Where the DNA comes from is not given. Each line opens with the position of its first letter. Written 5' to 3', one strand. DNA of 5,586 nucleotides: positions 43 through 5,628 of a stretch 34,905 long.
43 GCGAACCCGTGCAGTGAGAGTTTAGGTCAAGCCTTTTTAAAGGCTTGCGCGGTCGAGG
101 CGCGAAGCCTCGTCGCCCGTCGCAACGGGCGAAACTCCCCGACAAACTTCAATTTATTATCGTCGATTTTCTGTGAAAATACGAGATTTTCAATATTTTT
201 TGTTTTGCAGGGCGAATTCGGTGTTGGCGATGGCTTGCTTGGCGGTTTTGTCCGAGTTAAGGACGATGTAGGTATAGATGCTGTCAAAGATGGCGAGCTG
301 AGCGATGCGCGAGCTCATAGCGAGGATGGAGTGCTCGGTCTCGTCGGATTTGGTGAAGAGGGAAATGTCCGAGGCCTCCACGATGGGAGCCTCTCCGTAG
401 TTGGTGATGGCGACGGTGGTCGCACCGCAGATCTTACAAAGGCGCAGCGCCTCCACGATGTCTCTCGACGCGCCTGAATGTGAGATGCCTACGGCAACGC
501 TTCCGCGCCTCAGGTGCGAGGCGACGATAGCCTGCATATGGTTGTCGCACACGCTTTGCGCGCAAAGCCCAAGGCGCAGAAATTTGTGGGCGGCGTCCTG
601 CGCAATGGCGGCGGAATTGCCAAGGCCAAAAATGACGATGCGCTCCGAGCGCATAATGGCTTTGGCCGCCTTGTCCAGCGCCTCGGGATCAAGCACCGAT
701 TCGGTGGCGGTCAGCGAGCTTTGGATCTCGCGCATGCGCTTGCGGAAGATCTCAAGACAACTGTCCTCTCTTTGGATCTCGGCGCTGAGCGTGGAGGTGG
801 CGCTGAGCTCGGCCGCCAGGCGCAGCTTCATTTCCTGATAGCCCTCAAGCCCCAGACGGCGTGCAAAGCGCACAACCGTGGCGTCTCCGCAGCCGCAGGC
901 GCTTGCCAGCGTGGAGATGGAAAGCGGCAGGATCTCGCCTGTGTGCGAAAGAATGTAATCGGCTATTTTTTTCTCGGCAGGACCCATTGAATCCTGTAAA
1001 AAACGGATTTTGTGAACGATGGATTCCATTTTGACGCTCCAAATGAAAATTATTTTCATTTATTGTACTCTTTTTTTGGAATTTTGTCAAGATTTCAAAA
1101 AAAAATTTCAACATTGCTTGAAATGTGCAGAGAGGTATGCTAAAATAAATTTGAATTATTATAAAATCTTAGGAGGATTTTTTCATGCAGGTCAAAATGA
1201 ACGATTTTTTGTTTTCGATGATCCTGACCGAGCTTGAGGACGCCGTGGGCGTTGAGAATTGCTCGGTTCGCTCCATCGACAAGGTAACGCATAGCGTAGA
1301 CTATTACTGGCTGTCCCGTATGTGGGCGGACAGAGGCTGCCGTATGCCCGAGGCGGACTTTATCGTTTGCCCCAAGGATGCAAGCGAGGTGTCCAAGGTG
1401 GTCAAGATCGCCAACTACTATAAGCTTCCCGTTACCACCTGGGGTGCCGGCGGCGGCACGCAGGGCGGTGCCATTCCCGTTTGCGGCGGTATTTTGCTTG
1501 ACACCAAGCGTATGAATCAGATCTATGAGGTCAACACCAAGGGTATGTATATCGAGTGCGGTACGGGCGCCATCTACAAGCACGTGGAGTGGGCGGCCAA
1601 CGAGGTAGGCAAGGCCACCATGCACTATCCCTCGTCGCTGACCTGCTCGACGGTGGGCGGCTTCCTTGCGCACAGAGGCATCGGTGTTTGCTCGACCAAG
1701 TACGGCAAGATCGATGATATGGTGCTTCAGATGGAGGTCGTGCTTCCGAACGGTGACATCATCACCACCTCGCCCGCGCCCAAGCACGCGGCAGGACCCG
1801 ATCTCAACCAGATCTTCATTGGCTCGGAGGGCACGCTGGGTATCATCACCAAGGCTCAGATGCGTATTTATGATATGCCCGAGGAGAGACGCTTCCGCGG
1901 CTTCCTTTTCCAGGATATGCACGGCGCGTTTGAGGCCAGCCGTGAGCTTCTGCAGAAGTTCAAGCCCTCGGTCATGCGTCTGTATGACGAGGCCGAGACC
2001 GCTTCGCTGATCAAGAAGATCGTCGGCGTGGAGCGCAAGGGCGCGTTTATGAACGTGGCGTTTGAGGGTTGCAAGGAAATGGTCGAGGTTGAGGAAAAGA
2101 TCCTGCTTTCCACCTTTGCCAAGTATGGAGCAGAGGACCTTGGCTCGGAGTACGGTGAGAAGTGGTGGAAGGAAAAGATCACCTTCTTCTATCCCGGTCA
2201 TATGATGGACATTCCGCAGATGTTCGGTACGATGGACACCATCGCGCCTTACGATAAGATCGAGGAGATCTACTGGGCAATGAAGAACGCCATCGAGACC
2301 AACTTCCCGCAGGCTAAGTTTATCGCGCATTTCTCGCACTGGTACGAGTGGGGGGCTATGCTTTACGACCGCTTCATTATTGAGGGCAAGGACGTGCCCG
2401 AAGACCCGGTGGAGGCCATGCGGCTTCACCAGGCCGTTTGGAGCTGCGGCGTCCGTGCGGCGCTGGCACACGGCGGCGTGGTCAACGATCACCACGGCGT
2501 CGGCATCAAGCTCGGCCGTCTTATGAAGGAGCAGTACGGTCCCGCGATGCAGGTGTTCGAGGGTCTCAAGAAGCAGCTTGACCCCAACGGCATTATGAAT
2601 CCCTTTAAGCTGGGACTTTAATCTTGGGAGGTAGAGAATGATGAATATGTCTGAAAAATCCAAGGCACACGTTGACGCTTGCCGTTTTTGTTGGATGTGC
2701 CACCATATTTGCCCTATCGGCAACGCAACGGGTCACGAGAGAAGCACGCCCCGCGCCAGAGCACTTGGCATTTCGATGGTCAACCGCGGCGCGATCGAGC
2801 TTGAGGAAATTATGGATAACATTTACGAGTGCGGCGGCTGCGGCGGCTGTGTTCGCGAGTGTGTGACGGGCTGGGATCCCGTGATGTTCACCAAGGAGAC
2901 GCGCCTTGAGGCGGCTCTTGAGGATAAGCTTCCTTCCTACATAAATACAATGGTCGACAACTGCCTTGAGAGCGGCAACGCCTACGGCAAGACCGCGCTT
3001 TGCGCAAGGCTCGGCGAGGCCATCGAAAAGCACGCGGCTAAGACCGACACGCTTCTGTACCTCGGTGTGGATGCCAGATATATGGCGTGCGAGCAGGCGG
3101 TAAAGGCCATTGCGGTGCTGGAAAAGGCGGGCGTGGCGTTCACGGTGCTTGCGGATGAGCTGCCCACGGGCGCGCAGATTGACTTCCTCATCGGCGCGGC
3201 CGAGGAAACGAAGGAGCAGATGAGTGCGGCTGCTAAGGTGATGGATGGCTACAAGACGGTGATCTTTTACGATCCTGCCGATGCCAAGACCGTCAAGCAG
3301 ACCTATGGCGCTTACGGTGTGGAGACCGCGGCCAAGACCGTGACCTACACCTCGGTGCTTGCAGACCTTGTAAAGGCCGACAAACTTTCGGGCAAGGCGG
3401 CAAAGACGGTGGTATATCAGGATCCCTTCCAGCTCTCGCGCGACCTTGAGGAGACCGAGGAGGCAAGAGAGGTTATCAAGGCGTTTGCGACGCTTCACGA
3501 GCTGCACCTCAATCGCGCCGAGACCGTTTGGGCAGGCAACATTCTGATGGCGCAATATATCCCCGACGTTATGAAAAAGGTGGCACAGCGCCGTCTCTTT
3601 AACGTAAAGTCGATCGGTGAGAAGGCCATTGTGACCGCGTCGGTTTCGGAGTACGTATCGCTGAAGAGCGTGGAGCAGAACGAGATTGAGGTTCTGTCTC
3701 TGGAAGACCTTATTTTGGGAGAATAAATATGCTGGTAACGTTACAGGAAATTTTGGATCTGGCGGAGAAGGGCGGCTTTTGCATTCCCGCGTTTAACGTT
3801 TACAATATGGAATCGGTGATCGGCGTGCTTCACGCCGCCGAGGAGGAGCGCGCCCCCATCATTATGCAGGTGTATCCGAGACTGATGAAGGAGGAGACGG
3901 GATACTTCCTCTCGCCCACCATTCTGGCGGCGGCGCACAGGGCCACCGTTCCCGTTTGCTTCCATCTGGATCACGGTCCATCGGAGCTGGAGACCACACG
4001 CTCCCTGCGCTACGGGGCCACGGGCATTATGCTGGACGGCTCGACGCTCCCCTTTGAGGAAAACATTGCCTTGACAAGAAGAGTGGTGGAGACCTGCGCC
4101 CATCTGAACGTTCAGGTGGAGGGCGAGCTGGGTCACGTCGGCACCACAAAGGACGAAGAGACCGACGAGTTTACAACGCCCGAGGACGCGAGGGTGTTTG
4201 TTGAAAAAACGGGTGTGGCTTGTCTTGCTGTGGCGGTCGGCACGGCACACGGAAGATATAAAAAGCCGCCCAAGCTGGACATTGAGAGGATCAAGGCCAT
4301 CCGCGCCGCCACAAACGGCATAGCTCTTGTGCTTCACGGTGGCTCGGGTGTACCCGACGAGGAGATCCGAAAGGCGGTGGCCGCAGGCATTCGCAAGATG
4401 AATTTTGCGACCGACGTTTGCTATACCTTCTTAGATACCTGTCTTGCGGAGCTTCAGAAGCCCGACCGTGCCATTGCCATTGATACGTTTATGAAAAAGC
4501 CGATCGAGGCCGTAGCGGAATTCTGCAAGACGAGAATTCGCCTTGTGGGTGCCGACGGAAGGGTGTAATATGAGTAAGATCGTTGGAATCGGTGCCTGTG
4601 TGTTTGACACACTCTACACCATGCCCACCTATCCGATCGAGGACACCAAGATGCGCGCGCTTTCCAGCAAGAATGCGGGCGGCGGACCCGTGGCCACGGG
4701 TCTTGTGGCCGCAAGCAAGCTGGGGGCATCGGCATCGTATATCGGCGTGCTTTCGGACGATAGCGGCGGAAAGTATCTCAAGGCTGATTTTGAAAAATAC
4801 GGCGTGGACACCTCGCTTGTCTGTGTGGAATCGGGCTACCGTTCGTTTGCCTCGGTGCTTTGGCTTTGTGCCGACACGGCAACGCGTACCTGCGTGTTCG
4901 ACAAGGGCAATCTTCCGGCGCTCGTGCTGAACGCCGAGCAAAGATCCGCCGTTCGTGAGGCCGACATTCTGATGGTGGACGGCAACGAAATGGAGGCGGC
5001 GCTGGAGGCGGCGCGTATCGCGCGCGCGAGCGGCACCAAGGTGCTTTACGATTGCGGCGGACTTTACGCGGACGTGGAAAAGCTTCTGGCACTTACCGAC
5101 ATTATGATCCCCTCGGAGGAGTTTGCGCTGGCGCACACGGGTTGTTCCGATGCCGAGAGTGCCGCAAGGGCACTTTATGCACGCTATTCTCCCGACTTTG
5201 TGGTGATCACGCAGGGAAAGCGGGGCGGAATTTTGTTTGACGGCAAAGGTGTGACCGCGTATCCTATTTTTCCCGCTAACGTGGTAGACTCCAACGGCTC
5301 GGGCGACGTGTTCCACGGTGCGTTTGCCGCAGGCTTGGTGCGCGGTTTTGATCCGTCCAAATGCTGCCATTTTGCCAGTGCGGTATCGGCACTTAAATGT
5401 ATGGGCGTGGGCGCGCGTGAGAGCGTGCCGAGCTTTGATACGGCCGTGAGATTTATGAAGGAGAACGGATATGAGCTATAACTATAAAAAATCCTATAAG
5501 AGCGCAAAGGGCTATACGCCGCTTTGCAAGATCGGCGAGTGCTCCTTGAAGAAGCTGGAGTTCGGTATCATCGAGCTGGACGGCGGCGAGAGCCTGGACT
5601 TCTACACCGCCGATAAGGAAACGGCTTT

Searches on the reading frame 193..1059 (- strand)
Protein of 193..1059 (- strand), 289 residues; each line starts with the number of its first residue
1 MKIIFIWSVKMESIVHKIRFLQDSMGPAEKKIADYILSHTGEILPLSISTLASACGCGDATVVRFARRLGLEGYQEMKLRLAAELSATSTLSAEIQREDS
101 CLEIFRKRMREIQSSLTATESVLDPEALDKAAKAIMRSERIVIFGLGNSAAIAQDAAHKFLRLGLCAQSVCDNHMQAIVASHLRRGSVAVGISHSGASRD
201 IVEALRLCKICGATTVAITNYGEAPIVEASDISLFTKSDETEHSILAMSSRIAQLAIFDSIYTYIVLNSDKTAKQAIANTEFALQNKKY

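Call 21: search_protein_families(library=pfam, proteins=[window:193-1059:-], max_evalue=0.001)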
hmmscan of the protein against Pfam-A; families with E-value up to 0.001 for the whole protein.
window:193-1059:- (289 aa): 3 families
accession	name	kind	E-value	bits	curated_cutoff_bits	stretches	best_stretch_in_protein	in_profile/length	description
PF01418.23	HTH_6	-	5.1e-22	78.1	28.3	1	15-87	4-76/77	Helix-turn-helix domain, rpiR family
PF01380.27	SIS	-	6e-20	71.8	25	1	136-261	3-128/131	SIS domain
PF13580.11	SIS_2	-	1e-09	39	27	1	178-219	95-137/138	SIS domain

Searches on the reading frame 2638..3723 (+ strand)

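Call 21: search_protein_families(library=pfam, proteins=[window:2638-3723:+], max_evalue=0.001)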
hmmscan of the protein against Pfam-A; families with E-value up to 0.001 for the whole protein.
window:2638-3723:+ (362 aa): 6 families
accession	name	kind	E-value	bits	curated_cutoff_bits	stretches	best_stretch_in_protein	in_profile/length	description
PF13183.11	Fer4_8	-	4.9e-07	30.6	27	1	12-77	2-66/68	4Fe-4S dicluster domain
PF13534.11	Fer4_17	-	4.4e-05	24.4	22.2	1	14-78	1-59/61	4Fe-4S dicluster domain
PF13237.11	Fer4_10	-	0.00018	21.8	25.5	1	11-75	5-52/53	4Fe-4S dicluster domain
PF13187.11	Fer4_9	-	0.00033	21.1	27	0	14-78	1-50/52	4Fe-4S dicluster domain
PF14697.11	Fer4_21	-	0.00036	21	35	0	7-29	33-55/59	4Fe-4S dicluster domain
PF12838.12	Fer4_7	-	0.00075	20.3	27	0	15-78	2-51/52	4Fe-4S dicluster domain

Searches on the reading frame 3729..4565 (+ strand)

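Call 21: search_protein_families(library=pfam, proteins=[window:3729-4565:+], max_evalue=0.001)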
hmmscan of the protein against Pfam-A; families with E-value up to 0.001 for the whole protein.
window:3729-4565:+ (279 aa): 1 family
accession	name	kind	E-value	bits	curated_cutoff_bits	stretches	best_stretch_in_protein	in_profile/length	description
PF01116.26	F_bP_aldolase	-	2.1e-86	290.3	25.5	1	3-278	1-277/277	Fructose-bisphosphate aldolase class-II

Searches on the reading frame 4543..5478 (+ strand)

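Call 21: search_protein_families(library=pfam, proteins=[window:4543-5478:+], max_evalue=0.001)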
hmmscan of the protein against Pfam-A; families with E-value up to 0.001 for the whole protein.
window:4543-5478:+ (312 aa): 1 family
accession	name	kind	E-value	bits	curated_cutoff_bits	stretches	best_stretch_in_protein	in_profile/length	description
PF00294.29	PfkB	-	2.9e-39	135.6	25.8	1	10-296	1-300/302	pfkB family carbohydrate kinase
